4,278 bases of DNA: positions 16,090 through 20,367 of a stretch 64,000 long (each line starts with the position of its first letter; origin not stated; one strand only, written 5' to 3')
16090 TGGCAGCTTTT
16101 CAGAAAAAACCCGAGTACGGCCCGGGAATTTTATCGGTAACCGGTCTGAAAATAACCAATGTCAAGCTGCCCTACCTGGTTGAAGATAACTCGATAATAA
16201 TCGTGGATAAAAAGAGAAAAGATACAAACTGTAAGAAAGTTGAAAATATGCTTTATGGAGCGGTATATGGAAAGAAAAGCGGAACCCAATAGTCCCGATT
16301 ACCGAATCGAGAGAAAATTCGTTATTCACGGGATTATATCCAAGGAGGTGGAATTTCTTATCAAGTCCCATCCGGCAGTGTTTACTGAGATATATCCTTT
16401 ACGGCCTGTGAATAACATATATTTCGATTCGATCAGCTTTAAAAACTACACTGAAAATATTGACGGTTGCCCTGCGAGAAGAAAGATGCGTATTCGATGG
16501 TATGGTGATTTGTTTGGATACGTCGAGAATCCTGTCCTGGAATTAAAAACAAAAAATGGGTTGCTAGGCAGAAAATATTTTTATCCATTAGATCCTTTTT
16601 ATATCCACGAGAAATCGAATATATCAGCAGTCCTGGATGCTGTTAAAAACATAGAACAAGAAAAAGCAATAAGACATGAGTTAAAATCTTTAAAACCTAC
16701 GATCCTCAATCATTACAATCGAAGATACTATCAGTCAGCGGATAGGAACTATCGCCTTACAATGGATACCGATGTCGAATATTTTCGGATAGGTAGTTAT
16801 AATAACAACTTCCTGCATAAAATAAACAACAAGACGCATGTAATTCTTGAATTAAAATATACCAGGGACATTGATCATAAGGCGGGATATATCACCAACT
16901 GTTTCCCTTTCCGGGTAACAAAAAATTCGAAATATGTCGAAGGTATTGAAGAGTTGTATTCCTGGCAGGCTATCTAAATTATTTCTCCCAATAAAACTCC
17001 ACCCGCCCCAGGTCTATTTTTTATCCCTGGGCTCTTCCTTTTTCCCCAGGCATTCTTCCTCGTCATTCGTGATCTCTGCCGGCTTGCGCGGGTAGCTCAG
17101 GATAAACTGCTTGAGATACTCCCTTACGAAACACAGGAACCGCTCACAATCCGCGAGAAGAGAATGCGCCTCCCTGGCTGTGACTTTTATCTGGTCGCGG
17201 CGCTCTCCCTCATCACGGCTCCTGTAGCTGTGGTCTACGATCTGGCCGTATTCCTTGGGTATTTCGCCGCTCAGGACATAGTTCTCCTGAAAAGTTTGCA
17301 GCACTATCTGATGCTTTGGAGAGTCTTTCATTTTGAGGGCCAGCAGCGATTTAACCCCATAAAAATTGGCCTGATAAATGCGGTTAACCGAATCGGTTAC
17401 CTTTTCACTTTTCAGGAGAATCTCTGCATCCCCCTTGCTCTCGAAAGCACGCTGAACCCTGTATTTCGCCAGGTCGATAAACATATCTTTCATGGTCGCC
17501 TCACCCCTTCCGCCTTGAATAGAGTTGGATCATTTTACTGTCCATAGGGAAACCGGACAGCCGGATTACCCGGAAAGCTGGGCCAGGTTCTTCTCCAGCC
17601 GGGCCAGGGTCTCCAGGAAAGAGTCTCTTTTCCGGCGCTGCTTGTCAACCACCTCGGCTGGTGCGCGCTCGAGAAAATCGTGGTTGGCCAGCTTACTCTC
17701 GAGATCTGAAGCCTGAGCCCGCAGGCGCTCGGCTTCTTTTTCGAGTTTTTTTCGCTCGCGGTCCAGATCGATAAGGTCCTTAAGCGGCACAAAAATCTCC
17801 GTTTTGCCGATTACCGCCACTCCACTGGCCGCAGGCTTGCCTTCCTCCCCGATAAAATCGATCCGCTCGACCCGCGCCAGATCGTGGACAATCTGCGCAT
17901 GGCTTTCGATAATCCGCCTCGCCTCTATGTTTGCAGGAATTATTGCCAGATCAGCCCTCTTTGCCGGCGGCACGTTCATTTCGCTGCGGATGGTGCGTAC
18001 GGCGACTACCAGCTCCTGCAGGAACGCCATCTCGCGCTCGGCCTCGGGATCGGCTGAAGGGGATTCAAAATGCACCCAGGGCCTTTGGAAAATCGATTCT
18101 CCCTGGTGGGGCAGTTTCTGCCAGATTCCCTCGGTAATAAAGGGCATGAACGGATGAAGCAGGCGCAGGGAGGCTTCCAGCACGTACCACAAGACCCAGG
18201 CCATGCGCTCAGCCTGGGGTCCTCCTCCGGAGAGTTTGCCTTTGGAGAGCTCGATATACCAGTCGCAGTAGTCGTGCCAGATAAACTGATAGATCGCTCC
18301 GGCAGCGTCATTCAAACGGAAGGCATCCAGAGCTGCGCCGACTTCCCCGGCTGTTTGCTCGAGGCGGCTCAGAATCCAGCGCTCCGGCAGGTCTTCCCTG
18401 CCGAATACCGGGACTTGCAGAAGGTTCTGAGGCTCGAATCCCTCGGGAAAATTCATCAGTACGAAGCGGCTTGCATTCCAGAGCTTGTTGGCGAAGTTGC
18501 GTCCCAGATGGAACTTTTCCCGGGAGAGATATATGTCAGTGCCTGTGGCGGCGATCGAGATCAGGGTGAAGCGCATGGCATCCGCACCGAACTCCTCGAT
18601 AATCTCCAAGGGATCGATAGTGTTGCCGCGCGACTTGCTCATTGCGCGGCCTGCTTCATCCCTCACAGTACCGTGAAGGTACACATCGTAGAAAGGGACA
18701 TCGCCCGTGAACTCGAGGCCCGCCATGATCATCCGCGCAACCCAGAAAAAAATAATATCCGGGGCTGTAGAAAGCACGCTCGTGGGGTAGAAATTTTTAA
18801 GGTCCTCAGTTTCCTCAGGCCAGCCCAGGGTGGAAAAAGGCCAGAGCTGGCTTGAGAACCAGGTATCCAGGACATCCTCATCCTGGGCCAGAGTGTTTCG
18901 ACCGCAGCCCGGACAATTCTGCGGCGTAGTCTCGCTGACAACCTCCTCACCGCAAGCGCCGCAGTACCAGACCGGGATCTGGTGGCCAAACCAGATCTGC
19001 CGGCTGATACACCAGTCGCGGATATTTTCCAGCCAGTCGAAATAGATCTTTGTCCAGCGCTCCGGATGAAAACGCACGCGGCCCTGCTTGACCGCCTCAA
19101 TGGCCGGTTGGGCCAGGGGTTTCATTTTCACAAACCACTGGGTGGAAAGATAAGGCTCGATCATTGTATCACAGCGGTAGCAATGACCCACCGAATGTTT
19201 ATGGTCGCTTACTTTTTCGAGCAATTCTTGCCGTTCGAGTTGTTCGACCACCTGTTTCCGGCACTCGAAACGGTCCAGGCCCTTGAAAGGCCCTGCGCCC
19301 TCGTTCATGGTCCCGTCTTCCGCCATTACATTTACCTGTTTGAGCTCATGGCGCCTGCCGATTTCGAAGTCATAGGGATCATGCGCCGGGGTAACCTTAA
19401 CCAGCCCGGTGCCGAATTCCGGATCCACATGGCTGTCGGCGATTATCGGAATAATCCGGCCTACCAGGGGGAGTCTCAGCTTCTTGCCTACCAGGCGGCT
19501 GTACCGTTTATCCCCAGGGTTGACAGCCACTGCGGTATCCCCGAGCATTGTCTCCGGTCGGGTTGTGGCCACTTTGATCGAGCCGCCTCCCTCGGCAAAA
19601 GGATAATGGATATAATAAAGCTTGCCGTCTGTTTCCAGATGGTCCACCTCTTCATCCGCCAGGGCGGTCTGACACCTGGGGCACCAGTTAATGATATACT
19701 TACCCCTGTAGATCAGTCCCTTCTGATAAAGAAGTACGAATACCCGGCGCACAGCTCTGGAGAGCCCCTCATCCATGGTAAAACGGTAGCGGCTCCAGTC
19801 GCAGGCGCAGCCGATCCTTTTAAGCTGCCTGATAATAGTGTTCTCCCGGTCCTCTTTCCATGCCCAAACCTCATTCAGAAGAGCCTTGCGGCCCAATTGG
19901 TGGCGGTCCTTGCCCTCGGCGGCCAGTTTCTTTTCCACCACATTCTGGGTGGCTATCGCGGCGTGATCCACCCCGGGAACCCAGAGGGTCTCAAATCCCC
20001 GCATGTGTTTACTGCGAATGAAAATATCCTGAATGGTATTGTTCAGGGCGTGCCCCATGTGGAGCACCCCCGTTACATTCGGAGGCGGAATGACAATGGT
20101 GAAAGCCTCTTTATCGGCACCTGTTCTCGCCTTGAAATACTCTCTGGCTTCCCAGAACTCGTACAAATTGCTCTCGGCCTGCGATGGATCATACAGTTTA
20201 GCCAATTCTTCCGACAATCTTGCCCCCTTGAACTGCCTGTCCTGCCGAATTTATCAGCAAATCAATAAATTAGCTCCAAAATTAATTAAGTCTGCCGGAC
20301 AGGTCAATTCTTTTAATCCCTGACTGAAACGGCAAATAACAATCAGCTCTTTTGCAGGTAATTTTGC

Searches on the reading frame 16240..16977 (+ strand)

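Call 34: search_protein_families(library=pfam, proteins=[window:16240-16977:+], max_evalue=0.001)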
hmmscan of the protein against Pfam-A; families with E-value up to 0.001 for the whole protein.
window:16240-16977:+ (245 aa): 1 family
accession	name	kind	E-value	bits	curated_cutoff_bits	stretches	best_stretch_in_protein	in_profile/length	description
PF09359.15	VTC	-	4.5e-27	95.6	23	1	22-240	2-235/235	VTC domain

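Call 35: search_protein_families(library=padloc, proteins=[window:16240-16977:+], max_evalue=0.00001)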
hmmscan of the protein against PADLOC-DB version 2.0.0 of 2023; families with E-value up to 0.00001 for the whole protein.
window:16240-16977:+ (245 aa): 0 families

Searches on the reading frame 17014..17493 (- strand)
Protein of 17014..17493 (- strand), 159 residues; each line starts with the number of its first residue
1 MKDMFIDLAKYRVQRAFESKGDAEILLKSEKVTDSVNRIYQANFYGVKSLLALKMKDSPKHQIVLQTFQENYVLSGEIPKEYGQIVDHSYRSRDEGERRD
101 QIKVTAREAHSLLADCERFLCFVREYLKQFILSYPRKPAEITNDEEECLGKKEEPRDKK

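Call 34: search_protein_families(library=pfam, proteins=[window:17014-17493:-], max_evalue=0.001)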
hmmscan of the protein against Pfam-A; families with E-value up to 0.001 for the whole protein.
window:17014-17493:- (159 aa): 1 family
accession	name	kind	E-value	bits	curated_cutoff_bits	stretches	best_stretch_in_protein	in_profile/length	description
PF05168.19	HEPN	-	4.1e-11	43.5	22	1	10-125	2-116/117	HEPN domain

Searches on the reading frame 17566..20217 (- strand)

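Call 56: search_protein_families(library=pfam, proteins=[window:17566-20217:-], max_evalue=0.00001)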
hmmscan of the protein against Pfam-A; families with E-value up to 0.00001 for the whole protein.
window:17566-20217:- (883 aa): 5 families
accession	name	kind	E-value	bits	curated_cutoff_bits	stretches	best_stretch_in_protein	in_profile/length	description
PF00133.28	tRNA-synt_1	-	8.3e-139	463.3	22.7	1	18-564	2-413/414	tRNA synthetases class I (I, L, M and V)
PF08264.19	Anticodon_1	-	5e-42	143.7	25.1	1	612-758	1-147/148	Anticodon-binding domain of tRNA ligase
PF09334.17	tRNA-synt_1g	-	4.8e-22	78.7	20.1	1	45-192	7-136/391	tRNA synthetases class I (M)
PF10458.14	Val_tRNA-synt_C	-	1e-15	58.2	25.9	1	817-881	1-65/66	Valyl tRNA synthetase tRNA binding arm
PF13603.12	tRNA-synt_1_2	-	3.7e-07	30.2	25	0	244-302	86-144/185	Leucyl-tRNA synthetase, editing domain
